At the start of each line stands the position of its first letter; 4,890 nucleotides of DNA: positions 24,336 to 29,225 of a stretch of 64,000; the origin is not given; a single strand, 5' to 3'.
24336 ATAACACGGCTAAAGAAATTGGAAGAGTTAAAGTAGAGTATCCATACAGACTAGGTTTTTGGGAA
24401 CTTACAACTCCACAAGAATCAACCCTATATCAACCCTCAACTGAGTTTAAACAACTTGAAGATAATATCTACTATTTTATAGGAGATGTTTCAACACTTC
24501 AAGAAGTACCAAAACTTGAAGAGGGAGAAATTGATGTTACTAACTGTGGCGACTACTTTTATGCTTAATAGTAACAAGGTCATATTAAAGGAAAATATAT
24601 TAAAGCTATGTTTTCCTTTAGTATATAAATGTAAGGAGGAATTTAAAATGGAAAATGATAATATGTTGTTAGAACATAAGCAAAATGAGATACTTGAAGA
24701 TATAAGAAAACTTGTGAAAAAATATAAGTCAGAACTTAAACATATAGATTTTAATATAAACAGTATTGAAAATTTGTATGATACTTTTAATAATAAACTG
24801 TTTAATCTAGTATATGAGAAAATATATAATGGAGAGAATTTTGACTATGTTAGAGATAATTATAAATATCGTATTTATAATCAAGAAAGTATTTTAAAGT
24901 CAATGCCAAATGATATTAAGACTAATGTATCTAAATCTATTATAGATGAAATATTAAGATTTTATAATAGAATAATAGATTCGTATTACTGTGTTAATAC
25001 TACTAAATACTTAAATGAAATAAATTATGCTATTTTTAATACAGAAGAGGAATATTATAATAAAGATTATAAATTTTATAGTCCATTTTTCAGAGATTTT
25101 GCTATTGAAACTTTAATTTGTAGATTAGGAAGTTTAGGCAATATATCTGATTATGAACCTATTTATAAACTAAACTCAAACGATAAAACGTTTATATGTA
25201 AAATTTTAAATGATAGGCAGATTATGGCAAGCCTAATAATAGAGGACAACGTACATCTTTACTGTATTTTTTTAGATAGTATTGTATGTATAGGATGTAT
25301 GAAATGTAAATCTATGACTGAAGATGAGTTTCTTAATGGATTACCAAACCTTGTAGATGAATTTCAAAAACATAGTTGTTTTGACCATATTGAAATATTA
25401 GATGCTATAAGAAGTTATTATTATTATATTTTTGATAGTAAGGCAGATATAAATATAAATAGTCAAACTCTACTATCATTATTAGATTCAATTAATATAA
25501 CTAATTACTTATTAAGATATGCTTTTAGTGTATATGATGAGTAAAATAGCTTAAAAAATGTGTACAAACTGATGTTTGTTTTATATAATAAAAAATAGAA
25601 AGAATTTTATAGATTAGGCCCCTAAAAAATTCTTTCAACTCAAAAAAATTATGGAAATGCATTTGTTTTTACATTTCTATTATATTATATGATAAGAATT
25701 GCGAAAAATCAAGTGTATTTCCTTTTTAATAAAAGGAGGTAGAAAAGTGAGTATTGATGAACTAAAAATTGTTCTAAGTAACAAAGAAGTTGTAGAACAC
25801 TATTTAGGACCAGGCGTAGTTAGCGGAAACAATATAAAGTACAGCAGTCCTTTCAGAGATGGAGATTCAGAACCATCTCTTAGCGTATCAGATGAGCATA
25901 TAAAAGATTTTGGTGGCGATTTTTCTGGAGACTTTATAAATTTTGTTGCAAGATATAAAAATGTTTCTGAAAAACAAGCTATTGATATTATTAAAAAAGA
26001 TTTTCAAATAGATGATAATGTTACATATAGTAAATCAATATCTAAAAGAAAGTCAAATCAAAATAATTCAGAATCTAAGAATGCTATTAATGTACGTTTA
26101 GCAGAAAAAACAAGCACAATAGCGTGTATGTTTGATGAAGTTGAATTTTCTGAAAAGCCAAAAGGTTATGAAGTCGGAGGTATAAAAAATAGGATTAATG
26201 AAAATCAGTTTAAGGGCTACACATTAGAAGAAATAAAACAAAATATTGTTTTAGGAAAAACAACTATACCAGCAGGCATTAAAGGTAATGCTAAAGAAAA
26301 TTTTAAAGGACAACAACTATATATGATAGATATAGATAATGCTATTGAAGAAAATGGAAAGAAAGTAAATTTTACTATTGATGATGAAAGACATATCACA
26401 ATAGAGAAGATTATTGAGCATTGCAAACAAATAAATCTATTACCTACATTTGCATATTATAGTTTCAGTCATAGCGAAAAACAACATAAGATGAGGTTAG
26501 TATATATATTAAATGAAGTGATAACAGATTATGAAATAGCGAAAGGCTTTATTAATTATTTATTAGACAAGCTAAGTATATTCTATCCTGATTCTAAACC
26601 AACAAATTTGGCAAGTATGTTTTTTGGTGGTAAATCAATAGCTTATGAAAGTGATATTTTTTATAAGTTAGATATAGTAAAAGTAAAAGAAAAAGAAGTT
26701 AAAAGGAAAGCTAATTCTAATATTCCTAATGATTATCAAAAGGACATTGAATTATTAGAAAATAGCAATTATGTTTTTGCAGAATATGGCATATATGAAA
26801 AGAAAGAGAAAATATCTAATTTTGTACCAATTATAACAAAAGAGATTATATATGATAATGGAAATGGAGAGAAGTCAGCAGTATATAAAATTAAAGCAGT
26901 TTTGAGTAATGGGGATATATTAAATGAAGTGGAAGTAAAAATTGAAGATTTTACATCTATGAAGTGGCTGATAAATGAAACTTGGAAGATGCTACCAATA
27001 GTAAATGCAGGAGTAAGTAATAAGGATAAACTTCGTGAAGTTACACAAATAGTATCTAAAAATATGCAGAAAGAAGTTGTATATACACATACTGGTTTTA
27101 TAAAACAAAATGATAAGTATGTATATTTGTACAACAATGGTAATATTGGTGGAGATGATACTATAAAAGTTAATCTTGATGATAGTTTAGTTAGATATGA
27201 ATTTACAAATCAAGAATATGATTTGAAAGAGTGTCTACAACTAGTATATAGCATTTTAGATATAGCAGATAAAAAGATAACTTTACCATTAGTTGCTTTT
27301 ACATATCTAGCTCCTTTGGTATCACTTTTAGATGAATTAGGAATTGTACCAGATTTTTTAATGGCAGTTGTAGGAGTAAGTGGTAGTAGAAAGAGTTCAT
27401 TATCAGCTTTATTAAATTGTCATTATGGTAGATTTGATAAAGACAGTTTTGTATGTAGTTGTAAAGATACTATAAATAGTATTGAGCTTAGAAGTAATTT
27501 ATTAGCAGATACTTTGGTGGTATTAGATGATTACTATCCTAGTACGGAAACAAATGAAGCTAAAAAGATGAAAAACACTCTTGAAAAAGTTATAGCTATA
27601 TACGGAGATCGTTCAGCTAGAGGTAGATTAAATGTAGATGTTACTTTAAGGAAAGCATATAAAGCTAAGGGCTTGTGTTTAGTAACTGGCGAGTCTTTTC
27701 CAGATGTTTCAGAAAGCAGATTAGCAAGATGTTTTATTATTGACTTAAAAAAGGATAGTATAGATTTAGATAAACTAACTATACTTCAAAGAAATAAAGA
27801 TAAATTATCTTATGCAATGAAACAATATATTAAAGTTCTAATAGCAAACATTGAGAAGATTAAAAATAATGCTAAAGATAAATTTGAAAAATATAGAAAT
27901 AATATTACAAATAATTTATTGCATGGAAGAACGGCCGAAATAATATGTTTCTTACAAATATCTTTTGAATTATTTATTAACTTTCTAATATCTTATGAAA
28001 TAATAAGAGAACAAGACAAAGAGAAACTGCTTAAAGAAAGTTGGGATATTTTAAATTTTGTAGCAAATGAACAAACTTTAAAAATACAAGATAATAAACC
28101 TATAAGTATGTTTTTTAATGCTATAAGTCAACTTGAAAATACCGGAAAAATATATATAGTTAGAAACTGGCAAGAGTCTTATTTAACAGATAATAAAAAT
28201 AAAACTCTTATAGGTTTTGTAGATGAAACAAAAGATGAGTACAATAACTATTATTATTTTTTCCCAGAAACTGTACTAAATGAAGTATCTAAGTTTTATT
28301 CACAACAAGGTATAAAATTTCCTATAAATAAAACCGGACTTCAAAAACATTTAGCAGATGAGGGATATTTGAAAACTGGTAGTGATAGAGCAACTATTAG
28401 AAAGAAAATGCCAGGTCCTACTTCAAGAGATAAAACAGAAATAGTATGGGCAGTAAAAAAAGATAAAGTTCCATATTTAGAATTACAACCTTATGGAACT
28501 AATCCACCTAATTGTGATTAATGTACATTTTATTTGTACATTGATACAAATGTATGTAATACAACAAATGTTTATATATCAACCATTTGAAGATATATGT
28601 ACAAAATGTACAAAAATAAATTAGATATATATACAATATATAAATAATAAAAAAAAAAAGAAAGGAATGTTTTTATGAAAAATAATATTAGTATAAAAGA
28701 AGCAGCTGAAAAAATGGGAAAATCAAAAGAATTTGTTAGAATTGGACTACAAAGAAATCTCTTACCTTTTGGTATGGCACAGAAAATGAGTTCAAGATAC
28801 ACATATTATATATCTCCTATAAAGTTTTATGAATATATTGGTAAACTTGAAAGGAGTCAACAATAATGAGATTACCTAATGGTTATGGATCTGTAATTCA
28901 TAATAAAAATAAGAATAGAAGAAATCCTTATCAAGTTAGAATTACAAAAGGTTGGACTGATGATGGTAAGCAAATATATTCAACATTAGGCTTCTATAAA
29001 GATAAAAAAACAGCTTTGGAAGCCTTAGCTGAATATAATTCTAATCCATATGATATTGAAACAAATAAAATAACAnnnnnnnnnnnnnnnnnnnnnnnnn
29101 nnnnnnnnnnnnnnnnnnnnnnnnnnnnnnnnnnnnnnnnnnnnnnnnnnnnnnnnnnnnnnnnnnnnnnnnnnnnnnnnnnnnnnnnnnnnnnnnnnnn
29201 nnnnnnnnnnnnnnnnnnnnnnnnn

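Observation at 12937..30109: Integrated ~17 kb element in the 3' end/terminator of rpsI, bounded by ~90 bp imperfect direct repeats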

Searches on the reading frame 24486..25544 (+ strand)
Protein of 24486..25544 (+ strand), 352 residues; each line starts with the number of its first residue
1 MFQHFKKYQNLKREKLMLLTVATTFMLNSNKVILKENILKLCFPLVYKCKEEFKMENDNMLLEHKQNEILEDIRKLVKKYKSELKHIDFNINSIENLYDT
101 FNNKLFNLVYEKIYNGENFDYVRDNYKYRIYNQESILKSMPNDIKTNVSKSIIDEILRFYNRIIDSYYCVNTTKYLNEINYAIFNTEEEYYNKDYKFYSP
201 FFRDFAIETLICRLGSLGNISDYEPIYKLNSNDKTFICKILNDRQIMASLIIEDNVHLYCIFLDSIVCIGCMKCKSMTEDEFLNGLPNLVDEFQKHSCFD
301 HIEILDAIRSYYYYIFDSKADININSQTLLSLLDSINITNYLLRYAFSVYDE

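Call 9: search_protein_families(library=pfam, proteins=[window:24486-25544:+], max_evalue=0.01)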
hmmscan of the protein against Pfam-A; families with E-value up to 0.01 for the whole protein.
window:24486-25544:+ (352 aa): 0 families

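Call 14: search_protein_families(library=phrogs, proteins=[window:24486-25544:+], max_evalue=0.01)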
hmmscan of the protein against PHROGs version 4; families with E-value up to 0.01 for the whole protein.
window:24486-25544:+ (352 aa): 0 families

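Call 21: search_protein_families(library=padloc, proteins=[window:24486-25544:+], max_evalue=0.01)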
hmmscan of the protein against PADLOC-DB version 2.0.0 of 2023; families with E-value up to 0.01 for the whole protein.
window:24486-25544:+ (352 aa): 0 families

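Call 49: search_protein_families(library=pfam, proteins=[window:24537-25544:+], max_evalue=1)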
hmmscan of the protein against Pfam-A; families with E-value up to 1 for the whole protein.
window:24537-25544:+ (335 aa): 1 family
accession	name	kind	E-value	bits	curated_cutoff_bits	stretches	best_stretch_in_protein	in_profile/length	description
PF07889.17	DUF1664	-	0.18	12.3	34.6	1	47-91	76-120/124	Protein of unknown function (DUF1664)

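Call 50: search_protein_families(library=ncbifam, proteins=[window:24537-25544:+], max_evalue=0.01)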
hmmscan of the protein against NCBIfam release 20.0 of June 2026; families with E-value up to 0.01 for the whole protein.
window:24537-25544:+ (335 aa): 0 families

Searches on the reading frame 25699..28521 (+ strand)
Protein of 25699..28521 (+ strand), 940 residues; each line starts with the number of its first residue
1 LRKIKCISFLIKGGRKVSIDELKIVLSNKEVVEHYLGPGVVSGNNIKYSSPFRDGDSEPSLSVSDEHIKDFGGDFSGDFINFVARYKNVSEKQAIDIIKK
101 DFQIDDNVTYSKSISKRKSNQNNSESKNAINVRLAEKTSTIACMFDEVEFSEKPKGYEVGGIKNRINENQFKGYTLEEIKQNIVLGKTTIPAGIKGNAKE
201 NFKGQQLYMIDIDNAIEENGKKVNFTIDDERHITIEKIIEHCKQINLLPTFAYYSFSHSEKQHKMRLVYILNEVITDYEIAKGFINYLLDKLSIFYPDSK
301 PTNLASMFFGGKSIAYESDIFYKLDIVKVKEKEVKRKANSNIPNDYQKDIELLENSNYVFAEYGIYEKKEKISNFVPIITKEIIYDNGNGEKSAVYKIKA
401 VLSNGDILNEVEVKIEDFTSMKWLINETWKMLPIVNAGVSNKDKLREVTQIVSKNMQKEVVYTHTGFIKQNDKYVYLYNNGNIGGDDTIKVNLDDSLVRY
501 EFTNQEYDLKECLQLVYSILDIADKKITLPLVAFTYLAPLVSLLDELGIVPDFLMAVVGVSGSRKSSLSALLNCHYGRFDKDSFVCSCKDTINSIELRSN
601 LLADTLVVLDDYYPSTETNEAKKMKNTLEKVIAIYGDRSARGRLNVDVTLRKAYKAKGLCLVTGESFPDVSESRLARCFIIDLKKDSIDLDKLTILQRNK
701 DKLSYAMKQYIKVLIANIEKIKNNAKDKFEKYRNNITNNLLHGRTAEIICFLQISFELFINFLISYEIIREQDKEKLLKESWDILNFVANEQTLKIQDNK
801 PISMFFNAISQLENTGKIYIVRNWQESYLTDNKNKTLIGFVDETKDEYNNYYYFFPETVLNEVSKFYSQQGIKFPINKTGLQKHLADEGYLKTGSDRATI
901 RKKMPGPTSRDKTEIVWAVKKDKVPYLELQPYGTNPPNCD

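Call 9: search_protein_families(library=pfam, proteins=[window:25699-28521:+], max_evalue=0.01)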
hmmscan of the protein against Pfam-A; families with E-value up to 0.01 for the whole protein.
window:25699-28521:+ (940 aa): 1 family
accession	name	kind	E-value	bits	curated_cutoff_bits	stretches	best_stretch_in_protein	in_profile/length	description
PF01807.25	Zn_ribbon_DnaG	-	7.7e-05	22.9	24.9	1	18-106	5-93/98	CHC2 zinc finger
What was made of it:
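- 25747..28521 (+): 924-aa primase-helicase: a DnaG-type CHC2 zinc finger followed by a Cch/D5-type SF3 helicase. Proposed replication protein. Pfam zf-CHC2, E 7.7e-5, sub-threshold (call 9).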

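Call 15: search_protein_families(library=phrogs, proteins=[window:25699-28521:+], max_evalue=0.01)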
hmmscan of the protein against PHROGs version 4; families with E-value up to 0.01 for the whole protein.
window:25699-28521:+ (940 aa): 4 families
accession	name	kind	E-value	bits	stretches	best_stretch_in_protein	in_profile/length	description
phrog_25531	-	unknown function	1.6e-19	71.1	1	145-326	6-173/617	-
phrog_11992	-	unknown function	1.6e-08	36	1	19-135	4-119/177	-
phrog_1139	-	DNA, RNA and nucleotide metabolism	0.00054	19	1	555-868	547-852/895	DNA primase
phrog_18097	-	DNA, RNA and nucleotide metabolism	0.003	18.1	0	21-108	9-97/199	DNA primase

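Call 50: search_protein_families(library=ncbifam, proteins=[window:25747-28521:+], max_evalue=0.01)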
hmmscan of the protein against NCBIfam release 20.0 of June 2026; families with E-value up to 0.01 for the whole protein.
window:25747-28521:+ (924 aa): 0 families

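Call 51: search_solved_structures(query=window:25747-28521:+, max_evalue=1)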
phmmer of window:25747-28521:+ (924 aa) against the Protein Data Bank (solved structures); distinct sequences matched with E-value up to 1: 1.
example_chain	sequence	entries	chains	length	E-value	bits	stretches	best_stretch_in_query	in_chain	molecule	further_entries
2au3_A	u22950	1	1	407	0.011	17.3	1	2-84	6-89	DNA primase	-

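Call 53: find_homologous_proteins(query=window:25747-28521:+, max_evalue=0.00001)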
Query window:25747-28521:+ (924 aa): 44 proteins with E <= 0.00001 among 8000 candidates.
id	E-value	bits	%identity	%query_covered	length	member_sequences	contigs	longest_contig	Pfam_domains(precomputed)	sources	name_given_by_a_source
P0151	0.0e+0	1879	91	100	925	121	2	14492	-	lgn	-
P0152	6.2e-200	685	42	95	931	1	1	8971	-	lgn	-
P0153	7.1e-196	671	41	96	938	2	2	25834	-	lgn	-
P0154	1.8e-193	664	41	95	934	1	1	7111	PF01807.26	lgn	-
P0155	1.1e-191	658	40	98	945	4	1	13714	-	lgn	-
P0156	2.7e-191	656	39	99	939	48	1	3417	-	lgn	-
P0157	6.9e-189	648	40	96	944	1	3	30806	-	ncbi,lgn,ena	-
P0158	7.7e-188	645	40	98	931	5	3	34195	-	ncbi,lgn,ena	-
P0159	1.6e-186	641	40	99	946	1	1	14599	-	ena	-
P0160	3.2e-186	640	41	96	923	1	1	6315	-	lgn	-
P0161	2.9e-185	636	40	99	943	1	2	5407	-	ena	-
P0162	2.3e-184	633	39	96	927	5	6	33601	-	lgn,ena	-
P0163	4.6e-184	632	40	98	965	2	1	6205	-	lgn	-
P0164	1.6e-178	614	38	98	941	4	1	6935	-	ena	-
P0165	1.0e-177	611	39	96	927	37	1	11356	PF01807.26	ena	-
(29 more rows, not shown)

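Call 66: predict_structure(alignment_id=A5)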
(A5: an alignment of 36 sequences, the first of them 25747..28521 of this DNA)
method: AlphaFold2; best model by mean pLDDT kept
length: 924 residues; sequences in the alignment: 36
mean_pLDDT: 83.9   pTM: 0.56
mean pLDDT of the five models: 83.9, 82.5, 81.9, 81.8, 80.1
residues with pLDDT >= 90: 413; 70-90: 383; 50-70: 81; < 50: 47
segments of 3 or more residues with pLDDT < 50: 95-109, 314-319, 623-629, 634-636, 913-924
pLDDT, mean of each block of 10 residues (from residue 1): 77 90 82 86 88 88 94 90 81 41 36 82 93 91 88 89 96 84 77 92 82 90 92 96 92 94 88 89 73 93 91 50 72 85 87 87 94 83 90 91 86 86 87 91 93 91 94 90 94 97 96 97 92 89 91 97 92 86 90 81 76 81 46 51 89 77 91 95 96 97 93 88 75 95 96 92 94 83 78 85 75 71 75 78 90 76 81 71 75 70 80 43 34
secondary structure, 60 per line:
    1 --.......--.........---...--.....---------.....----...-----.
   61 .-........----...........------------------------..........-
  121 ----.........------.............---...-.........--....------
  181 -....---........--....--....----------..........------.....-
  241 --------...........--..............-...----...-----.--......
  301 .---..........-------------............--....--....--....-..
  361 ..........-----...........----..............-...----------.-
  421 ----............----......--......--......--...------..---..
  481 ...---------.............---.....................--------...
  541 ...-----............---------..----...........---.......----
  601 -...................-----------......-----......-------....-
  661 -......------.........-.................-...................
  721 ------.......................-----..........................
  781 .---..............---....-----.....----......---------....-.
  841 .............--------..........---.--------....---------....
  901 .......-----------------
elements in order (helices of 4 or more, strands of 3 or more residues): H3-9 H12-20 E24-26 E29-33 E43-47 E52-54 H63-70 H75-85 E110-119 E125-133 H140-152 E156-158 H160-168 E171-174 H182-185 E189-196 E199-202 E205-208 H219-228 E235-239 E249-259 H262-275 E295-301 E305-314 H328-339 E342-345 E348-351 E354-357 E359-370 E376-386 E391-398 H399-404 H425-436 E441-446 E449-454 E457-462 E465-467 H479-483 H493-505 H509-529 E538-543 H549-560 H576-585 E590-596 H602-620 H632-637 E643-648 H656-659 E662-667 H674-682 H684-700 H702-720 H727-749 H755-781 H785-798 E802-805 H811-815 E820-825 E835-838 H840-853 H862-871 E884-887 E897-904
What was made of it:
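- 25747..28521 (+): AlphaFold2 mean pLDDT 83.9 (call 66).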

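Call 68: fold_search(model_id=the predicted structure, library=pdb)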
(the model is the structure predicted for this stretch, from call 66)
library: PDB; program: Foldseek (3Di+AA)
matches with E <= 10: 567; with E <= 0.001: 23
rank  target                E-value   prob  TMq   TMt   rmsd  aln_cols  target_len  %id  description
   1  5dgk_A                2.3e-14  1.00  0.37  0.60   8.8       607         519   13  SCCmec type IV Cch - active helicase (released 2016-08-24)
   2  5dgk_B                4.9e-14  1.00  0.37  0.60   8.4       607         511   12  SCCmec type IV Cch - active helicase (released 2016-08-24)
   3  9ilz_E                2.1e-06  1.00  0.18  0.23  26.4       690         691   11  The Cryo-EM structure of MPXV E5 in complex with ssDNA (released 2025-06-18)
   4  9ilz_A                2.4e-05  0.97  0.16  0.19  22.2       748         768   10  The Cryo-EM structure of MPXV E5 in complex with ssDNA (released 2025-06-18)
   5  8hwc_F                3.1e-05  1.00  0.16  0.36  10.9       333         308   12  Cryo-EM Structure of D5 Apo (released 2024-01-10)
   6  8iqh_A                4.2e-05  0.99  0.17  0.18  22.8       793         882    9  Structure of Full-Length AsfvPrimPol in Apo-Form (released 2023-07-26)
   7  8hwc_B                9.6e-05  1.00  0.16  0.35  11.0       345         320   13  Cryo-EM Structure of D5 Apo (released 2024-01-10)
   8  9im1_F                1.1e-04  1.00  0.18  0.33  11.8       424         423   11  The Cryo-EM structure of MPXV E5 in complex with ssDNA in intermediate state 1 (released 2025-06-18)
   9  7ola_D                2.1e-04  1.00  0.17  0.34   9.9       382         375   11  Structure of Primase-Helicase in SaPI5 (released 2022-07-13)
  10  8xj7_C                2.9e-04  1.00  0.17  0.30   9.4       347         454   11  The Cryo-EM structure of MPXV E5 in complex with DNA (released 2024-05-01)
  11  7ola_A                2.9e-04  1.00  0.17  0.29   9.5       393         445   11  Structure of Primase-Helicase in SaPI5 (released 2022-07-13)
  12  8iqh_M                3.2e-04  0.84  0.19  0.20  25.5      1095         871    9  Structure of Full-Length AsfvPrimPol in Apo-Form (released 2023-07-26)
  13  8iqh_E                3.6e-04  0.90  0.18  0.19  25.0       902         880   10  Structure of Full-Length AsfvPrimPol in Apo-Form (released 2023-07-26)
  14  8xj8_A                4.0e-04  1.00  0.18  0.32  10.9       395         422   11  The Cryo-EM structure of MPXV E5 C-terminal in complex with DNA (released 2024-05-01)
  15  7ola_F                4.2e-04  1.00  0.17  0.36  10.8       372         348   13  Structure of Primase-Helicase in SaPI5 (released 2022-07-13)
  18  7ola_B                5.4e-04  0.99  0.17  0.29  10.3       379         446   11  Structure of Primase-Helicase in SaPI5 (released 2022-07-13)
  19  7pds_F                5.7e-04  1.00  0.22  0.38  12.9       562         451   10  The structure of PriRep1 with dsDNA (released 2022-07-13)
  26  7ola_C                1.3e-03  0.97  0.17  0.31  15.9       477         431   12  Structure of Primase-Helicase in SaPI5 (released 2022-07-13)
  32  7pds_C                2.9e-03  0.99  0.22  0.39  12.2       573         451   11  The structure of PriRep1 with dsDNA (released 2022-07-13)
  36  7pds_A                3.4e-03  0.98  0.19  0.34  12.0       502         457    8  The structure of PriRep1 with dsDNA (released 2022-07-13)
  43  7ola_E                6.6e-03  0.90  0.16  0.31  10.8       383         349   12  Structure of Primase-Helicase in SaPI5 (released 2022-07-13)
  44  7pds_D                6.9e-03  0.99  0.20  0.36  10.5       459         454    9  The structure of PriRep1 with dsDNA (released 2022-07-13)
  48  7pds_E                1.7e-02  0.87  0.20  0.35  12.8       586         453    9  The structure of PriRep1 with dsDNA (released 2022-07-13)
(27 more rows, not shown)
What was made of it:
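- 25747..28521 (+): Foldseek against PDB: SCCmec Cch 5dgk at E 2e-14, then D5/E5, SaPI5 Pri-Rep 7ola and PriRep1 7pds (call 68).
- On PICI / SaPI phage satellites: Primase-helicase fold from call 68.
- Closest known: SCCmec replication module. Same: Best structural match of the C-terminal two-thirds of the 924-aa protein (E 2e-14, target TM 0.60; call 68).
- The primase-helicase fold is supported (calls 66, 68). Size of 17 kb, with int plus xis, an XRE-type regulator and a primase-helicase whose fold matches SaPI5 Pri-Rep and PriRep1 (call 68).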

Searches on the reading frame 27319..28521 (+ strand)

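Call 49: search_protein_families(library=pfam, proteins=[window:27319-28521:+], max_evalue=1)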
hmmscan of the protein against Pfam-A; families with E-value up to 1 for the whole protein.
window:27319-28521:+ (400 aa): 1 family
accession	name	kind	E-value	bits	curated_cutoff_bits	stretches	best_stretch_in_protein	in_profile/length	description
PF18121.7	TFA2_Winged_2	-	0.096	12.8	26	1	267-284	32-49/60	TFA2 Winged helix domain 2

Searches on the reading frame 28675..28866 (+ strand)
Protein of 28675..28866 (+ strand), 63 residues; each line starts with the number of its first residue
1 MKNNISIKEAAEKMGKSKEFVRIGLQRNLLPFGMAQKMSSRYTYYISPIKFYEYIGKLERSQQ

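Call 9: search_protein_families(library=pfam, proteins=[window:28675-28866:+], max_evalue=0.01)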
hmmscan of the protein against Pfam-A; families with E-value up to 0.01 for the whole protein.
window:28675-28866:+ (63 aa): 0 families

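Call 15: search_protein_families(library=phrogs, proteins=[window:28675-28866:+], max_evalue=0.01)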
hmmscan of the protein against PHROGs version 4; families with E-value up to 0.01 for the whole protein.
window:28675-28866:+ (63 aa): 1 family
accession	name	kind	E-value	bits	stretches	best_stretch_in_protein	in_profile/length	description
phrog_6058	-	unknown function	9.6e-22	77.9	1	1-60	21-82/113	-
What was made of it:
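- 28675..28866 (+): 63-aa Xis-like protein (proposed recombination directionality factor). Its stop overlaps the int start. PHROG 6058, E 1e-21, function unannotated (call 15).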

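Call 49: search_protein_families(library=pfam, proteins=[window:28675-28866:+], max_evalue=1)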
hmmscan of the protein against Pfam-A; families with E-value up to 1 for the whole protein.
window:28675-28866:+ (63 aa): 1 family
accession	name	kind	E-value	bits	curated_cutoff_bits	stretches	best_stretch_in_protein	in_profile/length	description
PF01381.28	HTH_3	-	0.078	13.5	23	1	2-19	7-24/55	Helix-turn-helix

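Call 50: search_protein_families(library=ncbifam, proteins=[window:28675-28866:+], max_evalue=0.01)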
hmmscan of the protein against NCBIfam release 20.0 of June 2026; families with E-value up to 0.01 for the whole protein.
window:28675-28866:+ (63 aa): 0 families

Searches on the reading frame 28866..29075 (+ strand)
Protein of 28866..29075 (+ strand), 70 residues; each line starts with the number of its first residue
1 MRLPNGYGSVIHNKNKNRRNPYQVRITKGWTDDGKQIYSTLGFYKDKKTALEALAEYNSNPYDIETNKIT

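Call 49: search_protein_families(library=pfam, proteins=[window:28866-29075:+], max_evalue=1)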
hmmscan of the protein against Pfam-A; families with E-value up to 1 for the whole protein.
seq(70 aa): 3 families
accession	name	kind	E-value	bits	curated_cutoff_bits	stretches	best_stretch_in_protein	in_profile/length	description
PF14657.12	Arm-DNA-bind_4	-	0.0093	16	22.3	1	22-58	2-39/47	Arm DNA-binding domain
PF22976.2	RRM_10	-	0.067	14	27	1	13-63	27-76/105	RRM domain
PF16586.11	DUF5060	-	0.096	13.4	27.2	1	14-47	14-48/70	Domain of unknown function (DUF5060)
